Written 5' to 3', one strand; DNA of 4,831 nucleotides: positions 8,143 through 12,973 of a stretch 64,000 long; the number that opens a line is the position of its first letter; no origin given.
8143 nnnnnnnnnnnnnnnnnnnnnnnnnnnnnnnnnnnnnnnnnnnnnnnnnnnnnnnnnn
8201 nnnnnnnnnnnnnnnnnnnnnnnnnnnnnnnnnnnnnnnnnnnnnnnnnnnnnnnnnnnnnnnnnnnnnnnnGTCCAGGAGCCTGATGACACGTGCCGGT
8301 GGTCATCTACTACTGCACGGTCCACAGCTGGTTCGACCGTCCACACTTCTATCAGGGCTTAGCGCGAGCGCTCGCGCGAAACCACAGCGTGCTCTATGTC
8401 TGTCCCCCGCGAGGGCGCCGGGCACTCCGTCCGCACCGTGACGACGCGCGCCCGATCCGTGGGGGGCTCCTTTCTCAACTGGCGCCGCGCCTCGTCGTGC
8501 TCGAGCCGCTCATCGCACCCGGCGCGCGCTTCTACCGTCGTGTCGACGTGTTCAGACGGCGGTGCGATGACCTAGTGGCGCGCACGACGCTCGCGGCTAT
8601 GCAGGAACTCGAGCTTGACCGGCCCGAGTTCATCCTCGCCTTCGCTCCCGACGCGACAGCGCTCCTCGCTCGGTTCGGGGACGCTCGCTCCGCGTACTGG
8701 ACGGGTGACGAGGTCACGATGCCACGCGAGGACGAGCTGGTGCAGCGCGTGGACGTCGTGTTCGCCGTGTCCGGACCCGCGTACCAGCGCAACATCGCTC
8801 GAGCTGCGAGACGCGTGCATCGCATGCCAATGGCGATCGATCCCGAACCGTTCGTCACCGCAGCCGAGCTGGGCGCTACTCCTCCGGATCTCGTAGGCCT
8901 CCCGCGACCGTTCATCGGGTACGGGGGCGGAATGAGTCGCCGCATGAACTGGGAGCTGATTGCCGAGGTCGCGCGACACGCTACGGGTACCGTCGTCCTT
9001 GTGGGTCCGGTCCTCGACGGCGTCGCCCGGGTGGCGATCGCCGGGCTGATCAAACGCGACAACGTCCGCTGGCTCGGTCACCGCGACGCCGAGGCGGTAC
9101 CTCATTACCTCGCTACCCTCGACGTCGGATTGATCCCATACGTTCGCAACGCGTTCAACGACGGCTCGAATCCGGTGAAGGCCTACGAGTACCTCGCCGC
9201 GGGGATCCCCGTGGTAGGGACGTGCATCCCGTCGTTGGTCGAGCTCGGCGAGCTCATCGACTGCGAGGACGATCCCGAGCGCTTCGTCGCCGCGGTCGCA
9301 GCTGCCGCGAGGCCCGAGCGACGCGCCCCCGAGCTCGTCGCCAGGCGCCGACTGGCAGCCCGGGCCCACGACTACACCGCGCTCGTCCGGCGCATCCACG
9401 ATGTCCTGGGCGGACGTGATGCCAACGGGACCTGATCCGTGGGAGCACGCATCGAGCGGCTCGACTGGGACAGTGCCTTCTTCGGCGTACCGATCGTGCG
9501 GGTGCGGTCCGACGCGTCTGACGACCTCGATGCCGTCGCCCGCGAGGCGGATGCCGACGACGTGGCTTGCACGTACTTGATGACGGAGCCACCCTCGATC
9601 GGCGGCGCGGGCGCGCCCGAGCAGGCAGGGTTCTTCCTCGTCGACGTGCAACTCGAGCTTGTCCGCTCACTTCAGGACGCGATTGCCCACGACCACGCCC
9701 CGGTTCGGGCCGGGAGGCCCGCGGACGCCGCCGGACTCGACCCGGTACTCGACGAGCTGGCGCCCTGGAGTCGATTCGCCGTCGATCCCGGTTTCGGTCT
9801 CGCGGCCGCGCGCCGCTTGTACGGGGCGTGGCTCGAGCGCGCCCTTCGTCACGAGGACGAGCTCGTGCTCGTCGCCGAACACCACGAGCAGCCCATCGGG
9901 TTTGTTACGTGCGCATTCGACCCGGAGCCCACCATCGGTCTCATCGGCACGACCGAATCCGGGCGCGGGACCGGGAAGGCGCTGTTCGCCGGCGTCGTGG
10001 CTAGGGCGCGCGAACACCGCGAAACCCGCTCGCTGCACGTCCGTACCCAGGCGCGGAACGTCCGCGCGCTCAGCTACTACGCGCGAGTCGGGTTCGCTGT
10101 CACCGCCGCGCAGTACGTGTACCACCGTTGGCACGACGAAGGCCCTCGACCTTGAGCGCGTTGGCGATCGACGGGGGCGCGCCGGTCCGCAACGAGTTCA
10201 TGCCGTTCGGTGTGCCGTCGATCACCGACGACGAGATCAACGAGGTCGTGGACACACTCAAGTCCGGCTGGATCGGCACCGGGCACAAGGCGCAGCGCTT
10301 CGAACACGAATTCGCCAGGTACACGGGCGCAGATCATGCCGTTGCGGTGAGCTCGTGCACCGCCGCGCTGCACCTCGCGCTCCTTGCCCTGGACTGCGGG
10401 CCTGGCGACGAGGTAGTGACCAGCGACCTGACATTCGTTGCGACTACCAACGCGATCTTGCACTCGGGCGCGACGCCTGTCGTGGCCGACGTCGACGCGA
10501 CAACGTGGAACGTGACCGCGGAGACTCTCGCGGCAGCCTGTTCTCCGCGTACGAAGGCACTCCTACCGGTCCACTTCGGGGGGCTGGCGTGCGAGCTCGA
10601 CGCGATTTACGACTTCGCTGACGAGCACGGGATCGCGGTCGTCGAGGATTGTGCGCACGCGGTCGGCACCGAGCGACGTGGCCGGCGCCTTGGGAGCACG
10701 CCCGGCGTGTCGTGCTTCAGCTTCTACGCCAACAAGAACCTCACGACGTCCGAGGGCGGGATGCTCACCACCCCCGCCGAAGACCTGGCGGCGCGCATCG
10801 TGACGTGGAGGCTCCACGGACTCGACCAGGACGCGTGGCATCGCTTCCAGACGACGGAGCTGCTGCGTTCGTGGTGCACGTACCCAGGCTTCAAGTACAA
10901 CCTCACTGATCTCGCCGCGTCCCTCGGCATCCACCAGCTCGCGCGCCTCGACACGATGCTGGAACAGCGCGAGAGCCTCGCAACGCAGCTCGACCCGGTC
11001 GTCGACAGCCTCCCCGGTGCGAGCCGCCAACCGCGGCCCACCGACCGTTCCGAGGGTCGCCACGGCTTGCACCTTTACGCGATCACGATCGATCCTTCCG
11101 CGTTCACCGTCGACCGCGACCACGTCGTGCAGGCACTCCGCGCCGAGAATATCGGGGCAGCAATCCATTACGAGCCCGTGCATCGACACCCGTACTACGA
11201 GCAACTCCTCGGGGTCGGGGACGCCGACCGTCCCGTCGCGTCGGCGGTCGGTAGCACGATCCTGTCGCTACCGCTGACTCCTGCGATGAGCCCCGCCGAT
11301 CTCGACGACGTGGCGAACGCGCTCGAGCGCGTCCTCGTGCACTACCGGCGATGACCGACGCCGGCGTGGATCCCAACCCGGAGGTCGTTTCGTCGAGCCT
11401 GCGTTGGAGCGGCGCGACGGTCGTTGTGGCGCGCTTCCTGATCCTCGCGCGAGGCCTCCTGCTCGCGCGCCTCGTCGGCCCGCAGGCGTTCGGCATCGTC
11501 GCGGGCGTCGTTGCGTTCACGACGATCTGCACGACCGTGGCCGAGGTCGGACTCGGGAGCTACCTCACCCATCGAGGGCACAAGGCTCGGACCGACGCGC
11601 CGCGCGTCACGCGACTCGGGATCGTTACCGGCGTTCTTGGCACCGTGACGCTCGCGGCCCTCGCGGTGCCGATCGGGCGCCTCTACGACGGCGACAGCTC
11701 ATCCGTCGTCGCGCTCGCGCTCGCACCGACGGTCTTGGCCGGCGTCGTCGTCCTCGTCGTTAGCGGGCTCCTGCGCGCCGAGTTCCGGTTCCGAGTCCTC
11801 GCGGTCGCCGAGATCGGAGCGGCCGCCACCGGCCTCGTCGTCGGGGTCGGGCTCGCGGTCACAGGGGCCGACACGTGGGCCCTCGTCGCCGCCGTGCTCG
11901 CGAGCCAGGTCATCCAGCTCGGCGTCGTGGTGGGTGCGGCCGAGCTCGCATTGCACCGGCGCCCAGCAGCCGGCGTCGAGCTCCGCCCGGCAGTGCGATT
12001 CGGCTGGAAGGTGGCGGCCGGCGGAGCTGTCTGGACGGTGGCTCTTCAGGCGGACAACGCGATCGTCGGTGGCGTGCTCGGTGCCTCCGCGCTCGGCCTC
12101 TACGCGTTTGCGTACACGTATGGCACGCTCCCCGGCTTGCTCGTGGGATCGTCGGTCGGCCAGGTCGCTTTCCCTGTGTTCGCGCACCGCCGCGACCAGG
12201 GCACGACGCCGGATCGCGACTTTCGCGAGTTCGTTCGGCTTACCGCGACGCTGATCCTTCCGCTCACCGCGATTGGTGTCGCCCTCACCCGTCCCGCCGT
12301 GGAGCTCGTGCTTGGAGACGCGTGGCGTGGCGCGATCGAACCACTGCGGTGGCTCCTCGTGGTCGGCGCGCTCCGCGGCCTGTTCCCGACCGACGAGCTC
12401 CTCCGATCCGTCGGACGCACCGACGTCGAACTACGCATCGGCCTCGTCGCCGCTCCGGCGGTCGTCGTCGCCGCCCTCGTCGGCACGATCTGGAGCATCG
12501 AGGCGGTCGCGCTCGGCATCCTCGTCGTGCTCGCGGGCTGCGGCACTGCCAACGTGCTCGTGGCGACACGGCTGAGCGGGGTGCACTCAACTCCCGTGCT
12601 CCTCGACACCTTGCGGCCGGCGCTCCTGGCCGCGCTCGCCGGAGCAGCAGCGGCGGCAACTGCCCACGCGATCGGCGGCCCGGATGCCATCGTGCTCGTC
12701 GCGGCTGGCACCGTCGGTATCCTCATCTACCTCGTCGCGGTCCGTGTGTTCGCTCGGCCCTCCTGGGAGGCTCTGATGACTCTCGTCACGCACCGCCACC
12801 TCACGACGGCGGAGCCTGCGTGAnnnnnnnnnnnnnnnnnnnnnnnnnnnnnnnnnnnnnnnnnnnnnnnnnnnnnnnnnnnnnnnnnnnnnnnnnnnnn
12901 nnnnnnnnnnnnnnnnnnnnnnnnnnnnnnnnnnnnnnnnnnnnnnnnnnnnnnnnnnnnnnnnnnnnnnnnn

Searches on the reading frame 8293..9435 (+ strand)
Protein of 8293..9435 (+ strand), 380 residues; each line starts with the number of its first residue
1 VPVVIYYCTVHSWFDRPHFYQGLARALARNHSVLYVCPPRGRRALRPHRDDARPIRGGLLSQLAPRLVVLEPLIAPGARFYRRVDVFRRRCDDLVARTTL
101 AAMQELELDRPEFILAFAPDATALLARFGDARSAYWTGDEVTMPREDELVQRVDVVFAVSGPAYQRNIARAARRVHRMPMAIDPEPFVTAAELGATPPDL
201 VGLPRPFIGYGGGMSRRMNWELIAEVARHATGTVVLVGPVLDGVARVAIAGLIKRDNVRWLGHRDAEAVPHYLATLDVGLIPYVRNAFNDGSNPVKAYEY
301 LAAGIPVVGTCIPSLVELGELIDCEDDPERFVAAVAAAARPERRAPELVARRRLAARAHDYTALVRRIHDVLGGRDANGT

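Call 66: search_protein_families(library=pfam, proteins=[window:8293-9435:+], max_evalue=0.0001)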
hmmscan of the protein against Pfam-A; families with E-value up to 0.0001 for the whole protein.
window:8293-9435:+ (380 aa): 2 families
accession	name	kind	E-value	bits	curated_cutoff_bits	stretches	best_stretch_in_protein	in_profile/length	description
PF13692.12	Glyco_trans_1_4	-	1.8e-09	38.4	27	1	225-337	26-138/142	Glycosyl transferases group 1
PF13524.12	Glyco_trans_1_2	-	4.2e-09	36.9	25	1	233-369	16-143/144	Glycosyl transferase-like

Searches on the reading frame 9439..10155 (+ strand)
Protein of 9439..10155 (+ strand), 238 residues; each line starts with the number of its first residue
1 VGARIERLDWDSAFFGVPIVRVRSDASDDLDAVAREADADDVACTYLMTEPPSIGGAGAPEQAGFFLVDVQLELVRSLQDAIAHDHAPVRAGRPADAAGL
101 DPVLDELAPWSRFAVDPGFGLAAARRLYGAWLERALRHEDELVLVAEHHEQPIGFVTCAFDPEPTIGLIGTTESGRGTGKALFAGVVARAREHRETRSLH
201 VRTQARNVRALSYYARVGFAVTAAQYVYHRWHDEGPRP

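Call 66: search_protein_families(library=pfam, proteins=[window:9439-10155:+], max_evalue=0.0001)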
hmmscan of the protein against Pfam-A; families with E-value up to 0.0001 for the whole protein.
window:9439-10155:+ (238 aa): 3 families
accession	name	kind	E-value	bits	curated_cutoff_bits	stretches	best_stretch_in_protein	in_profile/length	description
PF00583.31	Acetyltransf_1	-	8.7e-09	36.1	20.7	1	130-219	23-116/116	Acetyltransferase (GNAT) family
PF13508.13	Acetyltransf_7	-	8e-06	26.6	27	1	140-220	2-83/84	Acetyltransferase (GNAT) domain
PF13673.13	Acetyltransf_10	-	2.3e-05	24.8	23.6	1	133-225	23-113/128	Acetyltransferase (GNAT) domain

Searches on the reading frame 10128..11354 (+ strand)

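Call 66: search_protein_families(library=pfam, proteins=[window:10128-11354:+], max_evalue=0.0001)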
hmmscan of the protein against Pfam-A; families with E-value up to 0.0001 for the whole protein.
window:10128-11354:+ (408 aa): 4 families
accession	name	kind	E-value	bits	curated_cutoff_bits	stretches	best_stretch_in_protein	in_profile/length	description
PF01041.23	DegT_DnrJ_EryC1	-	1.6e-117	393.2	19.8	1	31-399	2-359/360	DegT/DnrJ/EryC1/StrS aminotransferase family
PF00155.27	Aminotran_1_2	-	8.3e-09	35.5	19.7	1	51-181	40-192/361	Aminotransferase class I and II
PF01053.26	Cys_Met_Meta_PP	-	1.1e-05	24.7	27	1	56-174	55-173/381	Cys/Met metabolism PLP-dependent enzyme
PF01212.27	Beta_elim_lyase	-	7.4e-05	22.6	27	0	50-301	29-274/288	Beta-eliminating lyase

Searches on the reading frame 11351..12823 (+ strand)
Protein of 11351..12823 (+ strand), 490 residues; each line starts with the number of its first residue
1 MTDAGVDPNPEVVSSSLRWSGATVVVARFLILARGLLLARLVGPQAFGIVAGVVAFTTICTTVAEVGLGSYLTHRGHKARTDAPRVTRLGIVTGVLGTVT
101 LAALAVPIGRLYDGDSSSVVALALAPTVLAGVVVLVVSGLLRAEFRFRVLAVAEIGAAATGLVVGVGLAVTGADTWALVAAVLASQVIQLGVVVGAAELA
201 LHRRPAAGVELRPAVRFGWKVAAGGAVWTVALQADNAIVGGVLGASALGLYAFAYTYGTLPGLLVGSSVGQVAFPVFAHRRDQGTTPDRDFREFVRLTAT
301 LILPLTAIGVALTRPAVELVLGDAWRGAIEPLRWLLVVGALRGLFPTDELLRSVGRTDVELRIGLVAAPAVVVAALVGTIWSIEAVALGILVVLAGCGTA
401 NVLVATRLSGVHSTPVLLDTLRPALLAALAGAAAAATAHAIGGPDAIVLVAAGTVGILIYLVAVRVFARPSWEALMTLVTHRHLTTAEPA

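Call 66: search_protein_families(library=pfam, proteins=[window:11351-12823:+], max_evalue=0.0001)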
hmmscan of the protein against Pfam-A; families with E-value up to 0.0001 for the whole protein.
window:11351-12823:+ (490 aa): 2 families
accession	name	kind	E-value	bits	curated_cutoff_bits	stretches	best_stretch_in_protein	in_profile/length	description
PF13440.11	Polysacc_synt_3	-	8.9e-51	173.3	23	1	37-329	1-292/293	Polysaccharide biosynthesis protein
PF01943.22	Polysacc_synt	-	6.5e-23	82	28.2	1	37-278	25-271/274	Polysaccharide biosynthesis protein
